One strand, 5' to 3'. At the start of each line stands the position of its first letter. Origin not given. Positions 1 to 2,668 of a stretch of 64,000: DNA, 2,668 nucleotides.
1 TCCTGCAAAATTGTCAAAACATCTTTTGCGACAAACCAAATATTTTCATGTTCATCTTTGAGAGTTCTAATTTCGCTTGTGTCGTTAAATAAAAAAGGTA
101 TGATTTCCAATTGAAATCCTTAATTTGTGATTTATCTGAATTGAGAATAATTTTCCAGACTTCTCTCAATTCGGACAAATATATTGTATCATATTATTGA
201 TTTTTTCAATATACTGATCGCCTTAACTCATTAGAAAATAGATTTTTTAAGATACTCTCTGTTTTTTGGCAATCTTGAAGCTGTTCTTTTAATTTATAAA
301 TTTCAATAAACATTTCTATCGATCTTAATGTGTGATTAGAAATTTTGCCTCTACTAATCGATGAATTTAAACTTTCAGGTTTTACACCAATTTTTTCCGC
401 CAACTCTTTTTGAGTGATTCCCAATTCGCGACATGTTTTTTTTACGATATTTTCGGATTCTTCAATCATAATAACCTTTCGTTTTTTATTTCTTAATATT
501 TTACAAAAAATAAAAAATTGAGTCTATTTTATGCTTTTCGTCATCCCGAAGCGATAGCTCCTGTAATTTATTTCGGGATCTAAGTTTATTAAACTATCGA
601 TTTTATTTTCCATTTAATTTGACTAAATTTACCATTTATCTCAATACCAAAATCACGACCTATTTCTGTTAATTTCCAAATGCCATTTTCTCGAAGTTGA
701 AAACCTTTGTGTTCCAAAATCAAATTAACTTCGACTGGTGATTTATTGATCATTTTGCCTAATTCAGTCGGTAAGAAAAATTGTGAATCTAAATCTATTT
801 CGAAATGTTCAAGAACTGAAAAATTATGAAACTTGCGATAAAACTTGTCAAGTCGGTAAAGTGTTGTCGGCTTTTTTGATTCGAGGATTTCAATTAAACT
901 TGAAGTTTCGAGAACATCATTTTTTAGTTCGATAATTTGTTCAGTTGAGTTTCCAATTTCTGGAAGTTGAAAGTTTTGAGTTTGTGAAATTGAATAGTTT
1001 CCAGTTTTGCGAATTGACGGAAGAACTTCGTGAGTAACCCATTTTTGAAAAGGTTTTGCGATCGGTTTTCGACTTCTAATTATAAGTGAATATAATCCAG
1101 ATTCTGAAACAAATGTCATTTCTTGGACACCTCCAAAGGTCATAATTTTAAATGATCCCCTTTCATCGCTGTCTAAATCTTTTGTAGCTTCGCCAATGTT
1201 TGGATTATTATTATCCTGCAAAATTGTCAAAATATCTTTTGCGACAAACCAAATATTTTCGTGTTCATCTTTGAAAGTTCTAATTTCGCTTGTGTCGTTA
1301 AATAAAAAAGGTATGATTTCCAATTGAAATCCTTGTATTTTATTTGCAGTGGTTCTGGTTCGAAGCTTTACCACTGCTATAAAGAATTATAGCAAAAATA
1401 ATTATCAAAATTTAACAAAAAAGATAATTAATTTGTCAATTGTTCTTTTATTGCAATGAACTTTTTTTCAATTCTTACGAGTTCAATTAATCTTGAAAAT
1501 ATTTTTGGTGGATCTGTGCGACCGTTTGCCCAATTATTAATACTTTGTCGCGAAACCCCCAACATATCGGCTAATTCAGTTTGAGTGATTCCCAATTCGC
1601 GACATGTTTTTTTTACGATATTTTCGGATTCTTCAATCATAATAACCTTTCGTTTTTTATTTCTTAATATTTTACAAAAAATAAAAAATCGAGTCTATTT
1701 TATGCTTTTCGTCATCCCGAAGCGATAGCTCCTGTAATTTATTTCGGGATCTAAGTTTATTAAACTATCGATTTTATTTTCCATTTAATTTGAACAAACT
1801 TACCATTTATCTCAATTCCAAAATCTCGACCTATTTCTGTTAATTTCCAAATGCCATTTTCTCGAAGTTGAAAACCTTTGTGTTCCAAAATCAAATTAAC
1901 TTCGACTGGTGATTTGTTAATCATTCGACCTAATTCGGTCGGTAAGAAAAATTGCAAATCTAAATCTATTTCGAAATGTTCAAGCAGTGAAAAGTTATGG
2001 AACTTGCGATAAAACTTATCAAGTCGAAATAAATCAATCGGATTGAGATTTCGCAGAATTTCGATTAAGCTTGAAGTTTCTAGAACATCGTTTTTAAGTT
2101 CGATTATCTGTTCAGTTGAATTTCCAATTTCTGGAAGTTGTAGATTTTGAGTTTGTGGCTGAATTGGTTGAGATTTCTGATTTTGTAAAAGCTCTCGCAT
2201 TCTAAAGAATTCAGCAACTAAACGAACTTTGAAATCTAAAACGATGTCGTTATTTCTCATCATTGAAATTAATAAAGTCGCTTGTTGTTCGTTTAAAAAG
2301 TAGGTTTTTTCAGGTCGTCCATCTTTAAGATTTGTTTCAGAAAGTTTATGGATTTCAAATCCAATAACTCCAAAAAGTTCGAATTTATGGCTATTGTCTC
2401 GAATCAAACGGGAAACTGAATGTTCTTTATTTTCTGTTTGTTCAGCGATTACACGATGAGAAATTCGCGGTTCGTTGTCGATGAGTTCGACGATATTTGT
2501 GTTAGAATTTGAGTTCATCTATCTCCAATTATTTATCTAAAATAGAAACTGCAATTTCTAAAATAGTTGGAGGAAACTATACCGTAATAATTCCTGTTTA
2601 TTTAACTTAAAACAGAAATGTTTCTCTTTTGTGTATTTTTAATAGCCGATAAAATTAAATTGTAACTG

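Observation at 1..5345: Tandem array of heteroimmune-looking 'HTH + antirepressor' cassettes with N-terminal domain swapping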

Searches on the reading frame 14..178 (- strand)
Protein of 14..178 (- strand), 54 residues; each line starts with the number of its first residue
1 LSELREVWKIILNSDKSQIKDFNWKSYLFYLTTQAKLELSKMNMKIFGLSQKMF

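Call 7: search_protein_families(library=pfam, proteins=[window:14-178:-], max_evalue=0.01)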
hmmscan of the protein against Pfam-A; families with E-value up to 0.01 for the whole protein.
window:14-178:- (54 aa): 0 families

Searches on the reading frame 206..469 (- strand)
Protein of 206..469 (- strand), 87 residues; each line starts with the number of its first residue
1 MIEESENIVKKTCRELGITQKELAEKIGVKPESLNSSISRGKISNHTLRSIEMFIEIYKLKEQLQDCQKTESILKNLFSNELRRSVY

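Call 6: search_protein_families(library=pfam, proteins=[window:206-469:-], max_evalue=0.01)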
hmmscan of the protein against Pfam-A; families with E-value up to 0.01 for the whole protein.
window:206-469:- (87 aa): 5 families
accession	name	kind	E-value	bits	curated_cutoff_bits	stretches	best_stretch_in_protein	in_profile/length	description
PF01381.28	HTH_3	-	1.3e-05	25.5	23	1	11-36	3-28/55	Helix-turn-helix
PF10723.15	RepB-RCR_reg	-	0.0021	18.4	21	0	7-27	52-72/81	Replication regulatory protein RepB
PF13412.12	HTH_24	-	0.0051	16.8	21.9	0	17-40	17-40/48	Winged helix-turn-helix DNA-binding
PF13545.12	HTH_Crp_2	-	0.0058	17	27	1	14-39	19-44/70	Crp-like helix-turn-helix domain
PF15943.11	YdaS_toxin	-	0.0082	16.4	30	0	11-62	3-54/65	Bacterial toxin YdaS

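Call 78: find_encoding_contigs(protein=window:206-469:-, flank=10000, max_places=4)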
Protein window:206-469:- (87 aa): no gene with exactly this product is on record in the collection.

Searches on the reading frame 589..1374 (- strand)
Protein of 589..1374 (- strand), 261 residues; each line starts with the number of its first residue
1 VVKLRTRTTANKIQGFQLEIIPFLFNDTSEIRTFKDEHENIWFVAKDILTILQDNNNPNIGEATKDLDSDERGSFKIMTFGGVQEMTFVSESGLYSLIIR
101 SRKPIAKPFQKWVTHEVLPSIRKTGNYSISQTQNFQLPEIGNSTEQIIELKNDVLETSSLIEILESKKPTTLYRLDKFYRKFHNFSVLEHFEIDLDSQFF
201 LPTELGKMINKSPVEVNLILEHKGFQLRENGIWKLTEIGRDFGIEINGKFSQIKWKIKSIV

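Call 6: search_protein_families(library=pfam, proteins=[window:589-1374:-], max_evalue=0.01)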
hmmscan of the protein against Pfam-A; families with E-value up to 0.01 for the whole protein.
window:589-1374:- (261 aa): 1 family
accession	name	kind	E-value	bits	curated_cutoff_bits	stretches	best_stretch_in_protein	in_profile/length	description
PF02498.22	Bro-N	-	1.3e-21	77.4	25.6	1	30-119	1-96/96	BRO family, N-terminal domain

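Call 10: find_encoding_contigs(protein=window:589-1374:-, flank=10000, max_places=6)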
Protein window:589-1374:- (261 aa): no gene with exactly this product is on record in the collection.

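Call 13: find_related_loci(query=A1, collection=genome_contigs, flank=10000)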
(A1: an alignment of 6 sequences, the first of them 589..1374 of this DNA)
Query A1 (261 aa) in genome_contigs; peptide patterns used: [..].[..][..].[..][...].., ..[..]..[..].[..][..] (x = any residue, [..] = any of these).
100 stretches matched a pattern; 1 encode a relative of the query (tblastn E <= 1e-3); 1 distinct loci.
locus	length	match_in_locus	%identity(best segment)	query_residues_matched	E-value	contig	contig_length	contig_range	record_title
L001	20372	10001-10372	52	142-261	2e-33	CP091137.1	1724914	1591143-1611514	MAG: Candidatus Thiovulum stygium isolate 07-Movile_MetG_Ill chromosome, complete genome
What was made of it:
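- Tried and rejected: Thiovulum stygium (call 13).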

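Call 24: find_related_loci(query=A1, collection=metagenome_contigs, flank=10000)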
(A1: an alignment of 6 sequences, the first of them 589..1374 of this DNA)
Query A1 (261 aa) in metagenome_contigs; peptide patterns used: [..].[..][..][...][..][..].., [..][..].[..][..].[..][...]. (x = any residue, [..] = any of these).
575 stretches matched a pattern; 19 encode a relative of the query (tblastn E <= 1e-3); 19 distinct loci.
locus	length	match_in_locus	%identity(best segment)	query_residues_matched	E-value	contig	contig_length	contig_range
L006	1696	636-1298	67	42-261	7e-103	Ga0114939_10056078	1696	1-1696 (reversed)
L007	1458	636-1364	63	19-261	1e-102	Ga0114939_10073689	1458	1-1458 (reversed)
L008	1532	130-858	63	19-261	4e-102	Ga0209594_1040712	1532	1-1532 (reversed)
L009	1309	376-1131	61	14-261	7e-101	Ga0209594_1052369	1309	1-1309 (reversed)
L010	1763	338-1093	60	14-261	6e-98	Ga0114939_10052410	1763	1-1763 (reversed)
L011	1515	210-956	54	12-261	3e-81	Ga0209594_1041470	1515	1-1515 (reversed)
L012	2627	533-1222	55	42-261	2e-74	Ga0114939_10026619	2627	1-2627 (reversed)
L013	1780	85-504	79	122-261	1e-72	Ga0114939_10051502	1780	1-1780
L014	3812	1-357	74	143-261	1e-57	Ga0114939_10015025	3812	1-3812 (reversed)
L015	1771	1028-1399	68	132-255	3e-52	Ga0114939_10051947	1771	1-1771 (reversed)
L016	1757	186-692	52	97-261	4e-51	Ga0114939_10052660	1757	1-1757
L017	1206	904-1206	67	132-232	2e-45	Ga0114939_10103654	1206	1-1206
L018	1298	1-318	63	156-261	1e-44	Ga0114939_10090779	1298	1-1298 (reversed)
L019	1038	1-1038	63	15-261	3e-42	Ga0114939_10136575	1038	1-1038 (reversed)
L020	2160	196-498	65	161-261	3e-38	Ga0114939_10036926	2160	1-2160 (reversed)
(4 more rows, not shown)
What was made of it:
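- Related metagenome contigs are all 1-4 kb (call 24).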

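Call 25: find_related_loci(query=A1, collection=viral_contigs, flank=10000)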
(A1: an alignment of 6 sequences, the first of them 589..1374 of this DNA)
Query A1 (261 aa) in viral_contigs; peptide patterns used: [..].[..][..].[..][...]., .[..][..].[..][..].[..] (x = any residue, [..] = any of these).
161 stretches matched a pattern, but none encodes a relative of the query by tblastn (E <= 1e-3).
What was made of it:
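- On Phage antirepressor-type proteins (Bro-N/KilA-N/Rha/AntA N-domain plus KilAC/ANT-type C-domain): There is no relative in IMG/VR (call 25).
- The family is chromosomal and absent from viral contigs (call 25).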

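Call 41: search_protein_families(library=pfam, proteins=[L001:7340-9037:+], max_evalue=0.001)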
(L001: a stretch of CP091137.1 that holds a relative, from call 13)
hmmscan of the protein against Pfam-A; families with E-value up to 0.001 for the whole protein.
L001:7340-9037:+ (565 aa): 1 family
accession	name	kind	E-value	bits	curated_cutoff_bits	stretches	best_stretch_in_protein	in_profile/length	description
PF01555.25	N6_N4_Mtase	-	1.9e-46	159.3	26.7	1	21-328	1-218/221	DNA methylase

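Call 82: search_protein_families(library=pfam, proteins=[L001:9343-9486:-], max_evalue=10)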
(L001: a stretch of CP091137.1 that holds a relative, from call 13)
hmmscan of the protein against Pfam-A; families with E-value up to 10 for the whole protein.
L001:9343-9486:- (48 aa): 0 families

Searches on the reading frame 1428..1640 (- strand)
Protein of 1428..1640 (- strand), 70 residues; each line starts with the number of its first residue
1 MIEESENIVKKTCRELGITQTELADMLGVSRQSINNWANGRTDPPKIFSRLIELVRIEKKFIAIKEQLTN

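Call 6: search_protein_families(library=pfam, proteins=[window:1428-1640:-], max_evalue=0.01)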
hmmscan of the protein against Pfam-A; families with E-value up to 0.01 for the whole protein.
window:1428-1640:- (70 aa): 18 families
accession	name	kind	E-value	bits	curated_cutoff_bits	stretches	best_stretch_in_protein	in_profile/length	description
PF01381.28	HTH_3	-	6e-11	42.6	23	1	11-45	3-37/55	Helix-turn-helix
PF12844.13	HTH_19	-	1.6e-06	28.3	30.2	1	10-53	5-46/64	Helix-turn-helix domain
PF13560.12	HTH_31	-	2.2e-05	25.1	27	1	14-46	11-45/64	Helix-turn-helix domain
PF15943.11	YdaS_toxin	-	3.1e-05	24.1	30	1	11-43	3-34/65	Bacterial toxin YdaS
PF13545.12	HTH_Crp_2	-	3.9e-05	24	27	1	14-36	19-41/70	Crp-like helix-turn-helix domain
PF07022.19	Phage_CI_repr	-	7.1e-05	23.5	22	1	8-39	2-34/65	Bacteriophage CI repressor helix-turn-helix domain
PF13384.12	HTH_23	-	0.00012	22.2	24.6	1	13-38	15-38/50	Homeodomain-like domain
PF20432.4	Xre-like-HTH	-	0.00013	22.6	25.8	1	9-56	15-63/63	Antitoxin Xre-like helix-turn-helix domain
PF17762.8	HTH_ParB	-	0.00032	21.3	22.6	1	2-36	6-39/102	ParB HTH domain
PF02954.25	HTH_8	-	0.00036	20.7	22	0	2-19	14-31/42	Bacterial regulatory protein, Fis family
PF07037.17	YfeC-like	-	0.00064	20.5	22.9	1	19-38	2-21/122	Transcription regulator YfeC-like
PF15731.11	MqsA_antitoxin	-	0.00094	19.7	30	1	7-56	72-121/131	Antitoxin component of bacterial toxin-antitoxin system, MqsA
PF12728.13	HTH_17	-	0.0013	19.4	27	1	19-41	3-25/51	Helix-turn-helix domain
PF13443.12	HTH_26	-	0.0023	18.6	22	1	10-42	3-35/63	Cro/C1-type HTH DNA-binding domain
PF08279.18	HTH_11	-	0.0024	18.1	25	1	18-36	16-34/55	HTH domain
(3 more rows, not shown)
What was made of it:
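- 1428..1640 (-): HTH1, a 70-aa Xre-type regulator. HTH_3, E 6e-11 (call 6).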

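Call 19: search_protein_families(library=phrogs, proteins=[window:1428-1640:-], max_evalue=0.01)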
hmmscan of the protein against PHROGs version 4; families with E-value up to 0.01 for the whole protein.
window:1428-1640:- (70 aa): 45 families (the best 25 are shown)
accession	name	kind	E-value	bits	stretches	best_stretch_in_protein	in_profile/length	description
phrog_4779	-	transcription regulation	9.3e-12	46.3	1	5-66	3-69/98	transcriptional regulator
phrog_8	-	transcription regulation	1.1e-10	42.6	1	8-46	80-118/346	transcriptional regulator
phrog_4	-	transcription regulation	4.7e-09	36.7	1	4-54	137-180/400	transcriptional repressor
phrog_3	-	transcription regulation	9.9e-09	36.4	1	7-57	91-136/430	transcriptional repressor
phrog_2967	-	transcription regulation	5.3e-08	33.7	1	4-46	10-52/225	transcriptional regulator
phrog_2328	-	transcription regulation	5.8e-08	33.6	1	11-48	22-59/128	transcriptional repressor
phrog_35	-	transcription regulation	1.4e-07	32.8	1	14-56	82-119/181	transcriptional repressor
phrog_2104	-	unknown function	2.9e-07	31.7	1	7-57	42-92/103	-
phrog_2439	-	transcription regulation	9.5e-07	29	1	9-61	12-65/367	transcriptional regulator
phrog_4600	-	unknown function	5.3e-06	27.2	1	8-57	15-63/86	-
phrog_1124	-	transcription regulation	9.6e-06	26.3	1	5-55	6-59/177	transcriptional regulator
phrog_4151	-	DNA, RNA and nucleotide metabolism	4.4e-05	24.3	1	16-39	19-42/154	DNA binding protein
phrog_8898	-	unknown function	5.7e-05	23.8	1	10-51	7-48/70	-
phrog_2339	-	DNA, RNA and nucleotide metabolism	6.4e-05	23.9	1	7-47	28-68/98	HTH DNA binding protein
phrog_1468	-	transcription regulation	7.2e-05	23.3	1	9-60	12-63/67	transcriptional repressor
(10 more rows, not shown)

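Call 20: search_protein_families(library=padloc, proteins=[window:1428-1640:-], max_evalue=0.01)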
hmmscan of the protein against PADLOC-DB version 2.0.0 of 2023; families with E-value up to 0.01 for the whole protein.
window:1428-1640:- (70 aa): 12 families
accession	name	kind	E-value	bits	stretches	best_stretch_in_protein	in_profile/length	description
PDLC03947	RmrA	-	1.2e-05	22.3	1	11-61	18-69/383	-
PDLC03952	RmrA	-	2.5e-05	21.3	1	15-56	33-75/395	-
PDLC03949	RmrA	-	3.3e-05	20.9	1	16-65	14-64/363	-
PDLC03951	RmrA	-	0.00011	19.3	1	15-63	19-68/400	-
PDLC03944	RmrA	-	0.00018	18.7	1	17-55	19-55/384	-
PDLC03954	RmrA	-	0.00026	18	1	13-64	18-71/380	-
PDLC04775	PDC-M69A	-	0.00054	18.5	1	9-41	12-44/113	-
PDLC04133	mad1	-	0.00056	18.2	1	18-39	6-27/60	mads_1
PDLC03945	RmrA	-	0.0018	15.5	1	15-66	12-65/394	-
PDLC03956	RmrA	-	0.0051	13.9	1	18-62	23-68/399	-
PDLC04760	PDC-M64C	-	0.0055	15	1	10-41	32-63/93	-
PDLC02926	HTH_VI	-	0.0058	14.9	1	10-44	7-41/92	-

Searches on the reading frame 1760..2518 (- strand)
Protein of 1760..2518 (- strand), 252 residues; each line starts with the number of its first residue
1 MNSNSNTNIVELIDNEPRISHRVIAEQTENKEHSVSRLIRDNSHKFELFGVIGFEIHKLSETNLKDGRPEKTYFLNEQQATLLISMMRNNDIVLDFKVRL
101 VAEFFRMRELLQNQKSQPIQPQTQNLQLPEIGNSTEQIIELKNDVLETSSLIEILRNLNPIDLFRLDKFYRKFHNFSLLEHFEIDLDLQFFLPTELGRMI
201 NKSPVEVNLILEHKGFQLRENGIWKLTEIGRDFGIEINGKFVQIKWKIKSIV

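Call 6: search_protein_families(library=pfam, proteins=[window:1760-2518:-], max_evalue=0.01)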
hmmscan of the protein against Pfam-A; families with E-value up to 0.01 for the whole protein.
window:1760-2518:- (252 aa): 3 families
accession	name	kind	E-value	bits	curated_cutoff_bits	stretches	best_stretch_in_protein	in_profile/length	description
PF09669.15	Phage_pRha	-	1.1e-13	52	29.9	1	20-109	2-91/91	Phage regulatory protein Rha (Phage_pRha)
PF17029.10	DUF5100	-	0.0024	18.2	27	1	109-162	36-88/125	Domain of unknown function (DUF5100)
PF02138.23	Beach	-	0.0061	16.4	26.8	1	99-154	146-206/276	Beige/BEACH domain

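Call 19: search_protein_families(library=phrogs, proteins=[window:1760-2518:-], max_evalue=0.01)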
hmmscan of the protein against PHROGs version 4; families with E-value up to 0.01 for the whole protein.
window:1760-2518:- (252 aa): 5 families
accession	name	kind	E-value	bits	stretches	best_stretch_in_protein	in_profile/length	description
phrog_2657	-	transcription regulation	7.5e-24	85.3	1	4-137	9-135/243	transcriptional regulator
phrog_518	-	transcription regulation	2.5e-15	57.8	1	4-120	9-120/268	Rha-like transcriptional regulator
phrog_373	-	transcription regulation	1.4e-13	51.9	1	3-148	84-230/373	anti-repressor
phrog_63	-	transcription regulation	1.9e-13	51.6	1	2-128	116-247/431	anti-repressor Ant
phrog_130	-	transcription regulation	0.0068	16.4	0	12-89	174-240/480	anti-repressor Ant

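Call 20: search_protein_families(library=padloc, proteins=[window:1760-2518:-], max_evalue=0.01)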
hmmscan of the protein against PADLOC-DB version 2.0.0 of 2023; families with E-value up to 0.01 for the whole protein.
window:1760-2518:- (252 aa): 1 family
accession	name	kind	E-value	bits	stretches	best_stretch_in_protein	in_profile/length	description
PDLC05067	PDC-S69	-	0.0092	13.7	0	191-235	80-124/289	-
